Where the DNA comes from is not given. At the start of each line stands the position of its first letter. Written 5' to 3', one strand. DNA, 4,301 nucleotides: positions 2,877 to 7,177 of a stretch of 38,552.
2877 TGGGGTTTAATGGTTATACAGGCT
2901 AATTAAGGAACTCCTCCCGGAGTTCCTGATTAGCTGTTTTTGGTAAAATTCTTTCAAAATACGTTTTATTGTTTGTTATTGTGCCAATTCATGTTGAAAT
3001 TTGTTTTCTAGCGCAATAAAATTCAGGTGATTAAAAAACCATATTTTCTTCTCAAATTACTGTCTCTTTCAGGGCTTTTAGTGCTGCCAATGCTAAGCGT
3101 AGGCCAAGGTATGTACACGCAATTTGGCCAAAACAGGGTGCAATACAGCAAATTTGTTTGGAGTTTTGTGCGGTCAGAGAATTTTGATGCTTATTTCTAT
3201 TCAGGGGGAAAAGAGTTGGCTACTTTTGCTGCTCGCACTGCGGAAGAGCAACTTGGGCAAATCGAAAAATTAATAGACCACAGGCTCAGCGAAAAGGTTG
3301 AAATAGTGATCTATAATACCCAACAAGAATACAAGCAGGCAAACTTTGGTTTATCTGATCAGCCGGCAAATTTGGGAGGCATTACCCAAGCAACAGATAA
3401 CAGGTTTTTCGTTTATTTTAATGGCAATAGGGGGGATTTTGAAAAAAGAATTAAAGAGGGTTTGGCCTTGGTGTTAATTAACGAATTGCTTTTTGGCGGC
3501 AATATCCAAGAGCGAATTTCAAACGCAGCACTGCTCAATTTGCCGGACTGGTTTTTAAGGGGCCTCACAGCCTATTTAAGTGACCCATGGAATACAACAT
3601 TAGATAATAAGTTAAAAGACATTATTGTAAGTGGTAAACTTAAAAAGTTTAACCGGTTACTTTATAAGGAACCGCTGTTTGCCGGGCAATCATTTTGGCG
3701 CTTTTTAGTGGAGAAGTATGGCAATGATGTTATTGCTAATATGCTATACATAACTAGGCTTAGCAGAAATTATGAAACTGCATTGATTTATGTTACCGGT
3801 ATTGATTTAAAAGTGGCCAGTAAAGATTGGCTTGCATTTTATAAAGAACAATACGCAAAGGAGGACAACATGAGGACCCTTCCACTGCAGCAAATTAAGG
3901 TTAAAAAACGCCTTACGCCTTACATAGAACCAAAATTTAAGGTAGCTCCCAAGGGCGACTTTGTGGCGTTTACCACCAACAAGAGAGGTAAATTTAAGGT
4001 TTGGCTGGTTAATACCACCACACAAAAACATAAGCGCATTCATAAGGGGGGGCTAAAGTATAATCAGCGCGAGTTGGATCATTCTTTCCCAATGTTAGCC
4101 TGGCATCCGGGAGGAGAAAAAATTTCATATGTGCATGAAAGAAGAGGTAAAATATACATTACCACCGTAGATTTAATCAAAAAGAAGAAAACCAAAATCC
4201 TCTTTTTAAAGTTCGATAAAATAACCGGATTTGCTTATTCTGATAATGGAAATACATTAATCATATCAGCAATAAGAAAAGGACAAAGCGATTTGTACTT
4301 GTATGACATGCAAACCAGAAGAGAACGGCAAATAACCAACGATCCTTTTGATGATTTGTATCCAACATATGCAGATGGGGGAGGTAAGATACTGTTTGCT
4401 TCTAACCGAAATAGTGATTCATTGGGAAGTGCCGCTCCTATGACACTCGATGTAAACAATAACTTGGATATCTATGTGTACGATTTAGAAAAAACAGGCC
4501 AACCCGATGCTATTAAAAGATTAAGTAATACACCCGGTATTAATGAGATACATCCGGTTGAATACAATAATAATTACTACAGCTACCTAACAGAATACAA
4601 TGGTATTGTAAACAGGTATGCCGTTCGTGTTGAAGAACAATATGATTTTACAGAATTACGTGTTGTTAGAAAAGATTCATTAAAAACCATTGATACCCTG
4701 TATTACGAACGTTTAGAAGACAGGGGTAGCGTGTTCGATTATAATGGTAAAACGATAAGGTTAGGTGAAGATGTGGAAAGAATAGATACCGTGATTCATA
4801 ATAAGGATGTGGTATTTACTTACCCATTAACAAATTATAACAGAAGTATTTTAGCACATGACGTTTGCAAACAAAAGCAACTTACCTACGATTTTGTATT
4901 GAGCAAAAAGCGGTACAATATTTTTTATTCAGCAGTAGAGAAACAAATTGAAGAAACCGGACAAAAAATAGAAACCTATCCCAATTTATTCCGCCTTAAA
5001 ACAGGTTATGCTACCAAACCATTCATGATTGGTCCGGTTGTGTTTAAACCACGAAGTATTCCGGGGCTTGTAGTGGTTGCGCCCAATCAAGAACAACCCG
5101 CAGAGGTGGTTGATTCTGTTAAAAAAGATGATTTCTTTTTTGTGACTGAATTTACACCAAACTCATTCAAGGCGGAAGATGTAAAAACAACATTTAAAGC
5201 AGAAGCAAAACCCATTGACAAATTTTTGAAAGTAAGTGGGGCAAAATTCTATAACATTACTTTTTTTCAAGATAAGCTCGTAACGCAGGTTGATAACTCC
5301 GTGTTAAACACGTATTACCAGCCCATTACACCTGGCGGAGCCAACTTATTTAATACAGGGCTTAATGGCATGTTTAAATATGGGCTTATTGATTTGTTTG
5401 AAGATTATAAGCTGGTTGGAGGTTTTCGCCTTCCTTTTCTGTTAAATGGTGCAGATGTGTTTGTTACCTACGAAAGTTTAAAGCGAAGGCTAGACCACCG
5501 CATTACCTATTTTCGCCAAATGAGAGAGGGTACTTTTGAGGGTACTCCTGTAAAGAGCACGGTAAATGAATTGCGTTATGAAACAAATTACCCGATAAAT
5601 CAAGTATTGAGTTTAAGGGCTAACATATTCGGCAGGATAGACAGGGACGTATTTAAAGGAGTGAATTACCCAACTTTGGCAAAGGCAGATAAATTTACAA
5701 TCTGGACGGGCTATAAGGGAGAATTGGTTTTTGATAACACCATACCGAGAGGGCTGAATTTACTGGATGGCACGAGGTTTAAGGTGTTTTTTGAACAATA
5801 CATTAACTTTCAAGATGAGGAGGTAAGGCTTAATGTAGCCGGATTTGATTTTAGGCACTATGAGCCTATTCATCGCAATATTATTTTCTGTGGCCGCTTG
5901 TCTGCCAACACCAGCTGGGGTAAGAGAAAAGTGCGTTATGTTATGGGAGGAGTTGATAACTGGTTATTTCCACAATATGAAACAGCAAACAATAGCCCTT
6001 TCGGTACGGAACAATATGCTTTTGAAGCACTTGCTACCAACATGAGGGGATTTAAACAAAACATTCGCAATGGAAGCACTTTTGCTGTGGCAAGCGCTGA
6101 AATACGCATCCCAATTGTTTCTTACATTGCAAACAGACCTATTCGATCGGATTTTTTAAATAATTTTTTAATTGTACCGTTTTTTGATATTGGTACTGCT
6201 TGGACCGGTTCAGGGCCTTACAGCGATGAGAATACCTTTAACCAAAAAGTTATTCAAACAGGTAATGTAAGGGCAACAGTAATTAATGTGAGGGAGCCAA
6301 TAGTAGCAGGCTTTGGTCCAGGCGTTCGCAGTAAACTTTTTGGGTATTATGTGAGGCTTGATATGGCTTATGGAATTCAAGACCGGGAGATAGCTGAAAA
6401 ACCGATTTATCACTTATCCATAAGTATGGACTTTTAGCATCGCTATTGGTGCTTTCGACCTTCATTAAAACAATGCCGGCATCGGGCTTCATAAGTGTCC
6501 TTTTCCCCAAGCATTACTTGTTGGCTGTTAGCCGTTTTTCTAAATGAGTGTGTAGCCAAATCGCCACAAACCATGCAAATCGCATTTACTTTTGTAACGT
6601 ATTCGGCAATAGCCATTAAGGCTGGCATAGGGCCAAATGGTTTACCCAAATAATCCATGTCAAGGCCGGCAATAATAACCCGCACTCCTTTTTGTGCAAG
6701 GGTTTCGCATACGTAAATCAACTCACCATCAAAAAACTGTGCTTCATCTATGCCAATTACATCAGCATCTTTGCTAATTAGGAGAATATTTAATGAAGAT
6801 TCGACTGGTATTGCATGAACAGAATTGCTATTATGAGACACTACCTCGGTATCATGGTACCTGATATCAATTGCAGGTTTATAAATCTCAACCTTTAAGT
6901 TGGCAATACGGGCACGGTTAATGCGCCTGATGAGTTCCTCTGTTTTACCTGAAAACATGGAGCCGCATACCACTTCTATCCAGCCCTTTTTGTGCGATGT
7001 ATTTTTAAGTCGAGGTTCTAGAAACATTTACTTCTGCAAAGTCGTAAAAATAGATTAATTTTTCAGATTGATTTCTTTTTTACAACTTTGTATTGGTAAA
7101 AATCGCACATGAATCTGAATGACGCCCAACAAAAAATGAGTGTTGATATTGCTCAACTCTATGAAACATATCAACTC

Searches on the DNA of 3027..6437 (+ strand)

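Call 36: search_rna_families(sources=[L014, L011, L023, L022, L010, L005, L006], threshold=gathering)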
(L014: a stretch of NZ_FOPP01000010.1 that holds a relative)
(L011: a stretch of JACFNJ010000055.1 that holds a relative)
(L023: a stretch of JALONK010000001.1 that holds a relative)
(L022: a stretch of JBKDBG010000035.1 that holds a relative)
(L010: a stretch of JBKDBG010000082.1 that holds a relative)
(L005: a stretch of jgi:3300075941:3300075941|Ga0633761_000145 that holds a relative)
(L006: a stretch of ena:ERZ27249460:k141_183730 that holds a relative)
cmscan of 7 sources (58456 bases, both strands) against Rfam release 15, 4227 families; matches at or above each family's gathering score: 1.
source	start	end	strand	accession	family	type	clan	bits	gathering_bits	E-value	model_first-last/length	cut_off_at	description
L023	7710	7783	-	RF00005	tRNA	Gene; tRNA;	CL00001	60.7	29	1e-10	1-71/71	no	tRNA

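Call 72: search_rna_families(source=L033, start=2235, end=2435, threshold=evalue, max_evalue=10)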
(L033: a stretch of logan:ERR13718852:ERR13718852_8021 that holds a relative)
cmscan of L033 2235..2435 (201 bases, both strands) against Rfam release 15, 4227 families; matches with E-value up to 10: 4.
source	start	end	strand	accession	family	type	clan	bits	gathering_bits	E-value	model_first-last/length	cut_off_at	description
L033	2374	2409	+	RF04161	mir-3688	Gene; miRNA;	-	14.2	84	3.6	1-88/88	no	mir-3688 microRNA precursor family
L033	2409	2433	+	RF00731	mir-155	Gene; miRNA;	-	13.8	56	5.2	21-47/65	no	mir-155 microRNA precursor family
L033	2305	2337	+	RF01422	snoR116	Gene; snRNA; snoRNA; CD-box;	-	13.1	47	7.5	1-86/86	no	small nucleolar RNA snoR116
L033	2384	2399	-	RF03092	Ocean-VII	Gene; sRNA;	-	9.3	53.5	3.4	19-37/41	no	Ocean-VII RNA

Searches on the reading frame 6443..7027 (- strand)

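Call 11: search_protein_families(library=pfam, proteins=[window:6443-7027:-])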
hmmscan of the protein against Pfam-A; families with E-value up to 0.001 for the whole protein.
window:6443-7027:- (194 aa): 1 family
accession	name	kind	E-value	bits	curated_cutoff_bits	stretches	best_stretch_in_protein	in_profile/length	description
PF00265.24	TK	-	4.6e-55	186.6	20.6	1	15-187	1-176/176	Thymidine kinase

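Call 12: search_protein_families(library=ncbifam, proteins=[window:6443-7027:-])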
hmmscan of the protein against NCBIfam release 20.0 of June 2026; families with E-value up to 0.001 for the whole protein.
window:6443-7027:- (194 aa): 5 families
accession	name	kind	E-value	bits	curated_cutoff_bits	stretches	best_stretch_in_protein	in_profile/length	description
NF003296.0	PRK04296.1-1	equivalog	9.6e-80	267.2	183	1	10-192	3-192/195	thymidine kinase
NF003300.0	PRK04296.1-5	equivalog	5.3e-18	65.5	195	1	22-191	9-191/194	thymidine kinase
NF003299.0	PRK04296.1-4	equivalog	2.2e-14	53.7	284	1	22-190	9-187/191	thymidine kinase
NF003298.0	PRK04296.1-3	equivalog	1e-06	28.5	375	1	24-190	11-189/205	thymidine kinase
NF003297.0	PRK04296.1-2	equivalog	0.0003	20.5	252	1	86-175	78-168/216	thymidine kinase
